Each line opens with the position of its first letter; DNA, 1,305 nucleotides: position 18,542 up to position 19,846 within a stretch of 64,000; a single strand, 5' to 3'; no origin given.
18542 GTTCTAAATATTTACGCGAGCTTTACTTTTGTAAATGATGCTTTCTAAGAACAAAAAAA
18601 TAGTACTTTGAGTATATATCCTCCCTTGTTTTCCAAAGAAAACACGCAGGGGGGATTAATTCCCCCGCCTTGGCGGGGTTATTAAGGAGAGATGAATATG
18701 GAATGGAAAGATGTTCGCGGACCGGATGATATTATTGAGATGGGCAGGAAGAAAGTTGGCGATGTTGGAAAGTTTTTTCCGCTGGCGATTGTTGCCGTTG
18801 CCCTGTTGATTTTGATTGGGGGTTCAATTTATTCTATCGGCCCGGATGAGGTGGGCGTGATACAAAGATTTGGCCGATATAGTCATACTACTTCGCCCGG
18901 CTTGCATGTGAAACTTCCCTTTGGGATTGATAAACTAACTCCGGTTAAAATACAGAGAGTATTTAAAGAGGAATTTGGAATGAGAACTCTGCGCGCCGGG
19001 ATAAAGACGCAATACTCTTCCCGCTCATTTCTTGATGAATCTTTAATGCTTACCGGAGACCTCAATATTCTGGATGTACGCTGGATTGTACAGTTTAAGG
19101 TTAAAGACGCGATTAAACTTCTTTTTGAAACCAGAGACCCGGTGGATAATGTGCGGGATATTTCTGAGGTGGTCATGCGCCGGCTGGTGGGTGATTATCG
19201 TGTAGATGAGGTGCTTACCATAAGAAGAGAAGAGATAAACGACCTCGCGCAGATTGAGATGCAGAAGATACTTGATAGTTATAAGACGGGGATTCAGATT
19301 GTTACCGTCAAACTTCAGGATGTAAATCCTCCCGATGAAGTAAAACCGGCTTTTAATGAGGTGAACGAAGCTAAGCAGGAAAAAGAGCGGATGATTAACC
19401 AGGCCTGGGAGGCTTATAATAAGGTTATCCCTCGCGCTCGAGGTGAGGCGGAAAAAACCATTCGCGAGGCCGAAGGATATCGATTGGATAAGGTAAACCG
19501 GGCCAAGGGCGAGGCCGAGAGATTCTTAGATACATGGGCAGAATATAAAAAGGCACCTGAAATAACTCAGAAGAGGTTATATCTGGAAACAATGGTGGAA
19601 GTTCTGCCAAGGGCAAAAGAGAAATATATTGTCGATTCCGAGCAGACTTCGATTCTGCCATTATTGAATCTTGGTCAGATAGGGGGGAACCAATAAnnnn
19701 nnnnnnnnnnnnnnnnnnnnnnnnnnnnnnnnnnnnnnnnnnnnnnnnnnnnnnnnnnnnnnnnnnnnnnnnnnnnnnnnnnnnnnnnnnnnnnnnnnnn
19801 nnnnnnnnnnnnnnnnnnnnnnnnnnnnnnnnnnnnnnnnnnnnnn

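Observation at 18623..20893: Conserved leader motif with competing hairpins downstream of two promoter copies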

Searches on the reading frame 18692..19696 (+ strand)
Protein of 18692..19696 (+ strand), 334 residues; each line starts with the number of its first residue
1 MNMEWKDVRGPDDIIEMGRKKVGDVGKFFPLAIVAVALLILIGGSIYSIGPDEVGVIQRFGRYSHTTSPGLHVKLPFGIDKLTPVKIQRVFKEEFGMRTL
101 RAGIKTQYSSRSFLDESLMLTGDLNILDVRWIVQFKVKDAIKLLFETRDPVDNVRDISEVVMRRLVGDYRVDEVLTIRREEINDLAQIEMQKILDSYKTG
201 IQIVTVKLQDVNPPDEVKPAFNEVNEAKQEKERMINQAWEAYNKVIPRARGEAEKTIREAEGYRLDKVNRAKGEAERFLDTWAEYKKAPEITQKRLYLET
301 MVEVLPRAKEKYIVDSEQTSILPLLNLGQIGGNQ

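Call 9: search_protein_families(library=pfam, proteins=[window:18692-19696:+])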
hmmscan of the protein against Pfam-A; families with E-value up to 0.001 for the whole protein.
window:18692-19696:+ (334 aa): 1 family
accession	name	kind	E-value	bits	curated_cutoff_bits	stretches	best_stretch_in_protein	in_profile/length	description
PF01145.31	Band_7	-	5.4e-27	95.4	23.6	1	48-238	2-172/176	SPFH domain / Band 7 family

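Call 13: find_encoding_contigs(protein=window:18692-19696:+, flank=3000, max_places=10)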
Protein window:18692-19696:+ (334 aa): no gene with exactly this product is on record in the collection.
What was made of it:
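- Tried and rejected: Exact look-up of the 334-aa HflK ORF found nothing, probably because the real start is ATG 18698 (call 13).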

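Call 16: find_homologous_proteins(query=window:18692-19696:+, max_evalue=1e-30)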
Query window:18692-19696:+ (334 aa): 8000 proteins with E <= 1e-30 among 8000 candidates; the best 120 are listed.
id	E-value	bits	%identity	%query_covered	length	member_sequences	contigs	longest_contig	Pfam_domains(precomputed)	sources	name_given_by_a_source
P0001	3.7e-202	689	93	99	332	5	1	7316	PF01145.32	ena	-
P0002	2.2e-198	676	91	99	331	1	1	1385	PF01145.32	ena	-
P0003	3.1e-191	653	87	99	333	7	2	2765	PF01145.32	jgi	-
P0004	3.7e-191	652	86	99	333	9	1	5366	PF01145.32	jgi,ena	-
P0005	7.5e-190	648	85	99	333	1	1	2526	PF01145.32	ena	-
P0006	7.5e-189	645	86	99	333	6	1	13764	PF01145.32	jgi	-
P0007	1.6e-187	640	85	99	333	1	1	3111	PF01145.32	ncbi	-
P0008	1.9e-186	637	84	99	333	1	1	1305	PF01145.32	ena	-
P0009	5.9e-185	632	83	99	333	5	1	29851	PF01145.32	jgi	-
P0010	6.0e-185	632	83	99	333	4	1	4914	PF01145.32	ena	-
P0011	1.0e-184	631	83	99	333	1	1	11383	PF01145.32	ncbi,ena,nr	ncbi:MAG: FtsH protease activity modulator HflK [Omnitrophica bacterium]|nr:FtsH protease activity m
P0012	1.2e-184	631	83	99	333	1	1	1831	PF01145.32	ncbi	-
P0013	2.0e-184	630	85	98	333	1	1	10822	PF01145.32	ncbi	ncbi:FtsH protease activity modulator HflK [Candidatus Omnitrophota bacterium]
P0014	2.4e-184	630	84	99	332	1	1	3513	PF01145.32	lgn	-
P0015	4.4e-184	629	84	99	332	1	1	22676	PF01145.32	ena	-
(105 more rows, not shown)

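Call 18: find_related_loci(query=window:18692-19696:+, collection=genome_contigs, flank=6000)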
Query window:18692-19696:+ (334 aa) in genome_contigs; peptide patterns used: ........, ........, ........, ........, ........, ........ (x = any residue, [..] = any of these).
219 stretches matched a pattern; 173 encode a relative of the query (tblastn E <= 1e-3); the best 80 are kept; 80 distinct loci.
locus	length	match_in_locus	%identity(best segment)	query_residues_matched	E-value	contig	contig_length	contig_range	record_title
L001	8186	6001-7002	96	1-334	0e+0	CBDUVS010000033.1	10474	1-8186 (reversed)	MAG TPA_asm: uncultured bacterium isolate SRR21487743_metabat2_69 genome assembly, contig: ERZ25748485.1824, whole genom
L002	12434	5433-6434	93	1-334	0e+0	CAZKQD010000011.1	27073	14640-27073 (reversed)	MAG TPA_asm: uncultured Planctomycetia bacterium isolate binchicken_co34_548 genome assembly, contig: NODE_2642_length_2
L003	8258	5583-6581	85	2-334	0e+0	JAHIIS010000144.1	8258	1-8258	MAG: Candidatus Omnitrophota bacterium isolate KR11_S3.mb.51 KR11_S3.mb.51_k141_366345, whole genome shotgun sequence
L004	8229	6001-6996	84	3-334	0e+0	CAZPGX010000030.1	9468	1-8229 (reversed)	MAG TPA_asm: uncultured Planctomycetia bacterium isolate binchicken_co89_438 genome assembly, contig: NODE_14844_length_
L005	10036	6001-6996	83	3-334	0e+0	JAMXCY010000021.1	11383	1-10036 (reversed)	MAG: Candidatus Omnitrophota bacterium isolate MohnsGC05_bin023 NODE_21_length_11383_cov_5.945339, whole genome shotgun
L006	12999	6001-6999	82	2-334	0e+0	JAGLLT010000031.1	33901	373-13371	MAG: Candidatus Omnitrophota bacterium isolate RS_5_28 ROV157_5.bin.28.fa_31, whole genome shotgun sequence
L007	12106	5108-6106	83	2-334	0e+0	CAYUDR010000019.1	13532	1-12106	MAG TPA_asm: uncultured Planctomycetia bacterium isolate SRP178699_co2_103 genome assembly, contig: NODE_3982_length_135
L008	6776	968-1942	84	3-327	0e+0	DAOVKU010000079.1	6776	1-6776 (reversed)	MAG TPA_asm: Candidatus Omnitrophota bacterium isolate CSMAG_1427 CSMAG_1427_k141_2587775_length_6776_cov_18.3923, whole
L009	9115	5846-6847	84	1-334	0e+0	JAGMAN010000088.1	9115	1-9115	MAG: bacterium isolate RS_15_20 ZL390.bin.20.fa_88, whole genome shotgun sequence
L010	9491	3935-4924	72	2-331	9e-170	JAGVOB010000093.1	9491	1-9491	MAG: Candidatus Omnitrophota bacterium isolate DeMMO3_15 c_000000047435, whole genome shotgun sequence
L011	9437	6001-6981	76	7-332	7e-169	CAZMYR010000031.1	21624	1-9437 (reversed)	MAG TPA_asm: uncultured Planctomycetia bacterium isolate binchicken_co34_514 genome assembly, contig: NODE_3754_length_2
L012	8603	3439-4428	75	3-332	1e-168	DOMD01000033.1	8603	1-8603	MAG TPA_asm: Candidatus Omnitrophota bacterium isolate UBA12090 contig_18640, whole genome shotgun sequence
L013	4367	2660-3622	76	11-332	4e-172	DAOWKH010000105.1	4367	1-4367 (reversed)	MAG TPA_asm: Candidatus Omnitrophota bacterium isolate CSMAG_2090 CSMAG_2090_k141_2339354_length_4367_cov_15.0000, whole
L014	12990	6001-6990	73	3-332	7e-167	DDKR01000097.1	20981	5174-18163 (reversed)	MAG TPA_asm: Candidatus Omnitrophica bacterium UBA2593 UBA2593_contig_647, whole genome shotgun sequence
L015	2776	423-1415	73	3-332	2e-176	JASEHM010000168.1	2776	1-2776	MAG: Candidatus Omnitrophota bacterium isolate Yes70-23 NODE_168_length_2776_cov_2.578096, whole genome shotgun sequence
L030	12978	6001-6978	71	3-329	1e-161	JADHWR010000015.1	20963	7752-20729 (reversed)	MAG: Candidatus Omnitrophota bacterium isolate BS750m-G32 BS-750m-C3732, whole genome shotgun sequence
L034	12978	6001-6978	72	2-327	5e-161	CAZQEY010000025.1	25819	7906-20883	MAG TPA_asm: uncultured Planctomycetales bacterium isolate binchicken_co178_242 genome assembly, contig: NODE_2603_lengt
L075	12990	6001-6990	69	3-334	5e-155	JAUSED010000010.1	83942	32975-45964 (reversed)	MAG: Candidatus Omnitrophota bacterium isolate E14_maxbin.165 E14_k141_1782846, whole genome shotgun sequence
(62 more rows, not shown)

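Call 70: search_protein_families(library=pfam, proteins=[L030:10262-11734:+, L034:2795-4105:+, L002:7564-8679:+, L006:4862-5902:+, L075:9379-10431:+])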
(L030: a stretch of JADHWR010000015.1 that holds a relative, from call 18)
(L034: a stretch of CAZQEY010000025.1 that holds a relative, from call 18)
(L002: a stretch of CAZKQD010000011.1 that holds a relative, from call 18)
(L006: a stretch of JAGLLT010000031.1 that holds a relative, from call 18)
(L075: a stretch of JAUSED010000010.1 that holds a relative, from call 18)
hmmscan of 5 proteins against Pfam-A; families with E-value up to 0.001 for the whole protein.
L030:10262-11734:+ (490 aa): 3 families
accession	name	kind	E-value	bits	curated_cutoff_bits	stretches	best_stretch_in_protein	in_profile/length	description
PF00982.27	Glyco_transf_20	-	1.5e-122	410.2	32.5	1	20-486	2-471/473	Glycosyltransferase family 20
PF13692.12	Glyco_trans_1_4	-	7.8e-05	23.4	27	1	327-452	3-140/142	Glycosyl transferases group 1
PF00534.26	Glycos_transf_1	-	0.00058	19.9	26.4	0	381-464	87-166/172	Glycosyl transferases group 1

L034:2795-4105:+ (436 aa): 2 families
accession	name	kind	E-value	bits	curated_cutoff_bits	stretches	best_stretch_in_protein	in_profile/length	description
PF05222.21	AlaDh_PNT_N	-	5.2e-26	91.9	30.4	1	8-137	1-135/136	Alanine dehydrogenase/PNT, N-terminal domain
PF01262.27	AlaDh_PNT_C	-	1.4e-07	31.6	23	1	297-425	106-212/214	Alanine dehydrogenase/PNT, C-terminal domain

L002:7564-8679:+ (371 aa): 2 families
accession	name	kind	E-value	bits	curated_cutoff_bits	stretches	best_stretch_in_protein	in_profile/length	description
PF01520.23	Amidase_3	-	3.3e-60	203.5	27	1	145-357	1-173/174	N-acetylmuramoyl-L-alanine amidase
PF07833.16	Cu_amine_oxidN1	-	1e-10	41.9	24.2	1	46-124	16-94/108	Copper amine oxidase N-terminal domain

L006:4862-5902:+ (346 aa): 2 families
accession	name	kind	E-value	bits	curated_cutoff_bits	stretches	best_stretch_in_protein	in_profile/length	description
PF03641.19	Lysine_decarbox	-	4.1e-26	92.2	27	1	137-256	19-130/131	Possible lysine decarboxylase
PF18306.6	LDcluster4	-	1.2e-08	35.1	26.3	1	84-190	6-109/151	SLOG cluster4 family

L075:9379-10431:+ (350 aa): 3 families
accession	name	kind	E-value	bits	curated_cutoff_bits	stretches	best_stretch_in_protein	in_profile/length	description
PF00924.24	MS_channel_2nd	-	6.6e-19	68.2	20.2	1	181-246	2-67/68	Mechanosensitive ion channel, beta-domain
PF21082.3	MS_channel_3rd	-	6.1e-15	55.9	21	1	254-338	2-88/88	Mechanosensitive ion channel MscS, C-terminal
PF21088.3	MS_channel_1st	-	3.6e-09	36.9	23.1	1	139-179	2-42/42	Mechanosensitive ion channel, transmembrane helices 2/3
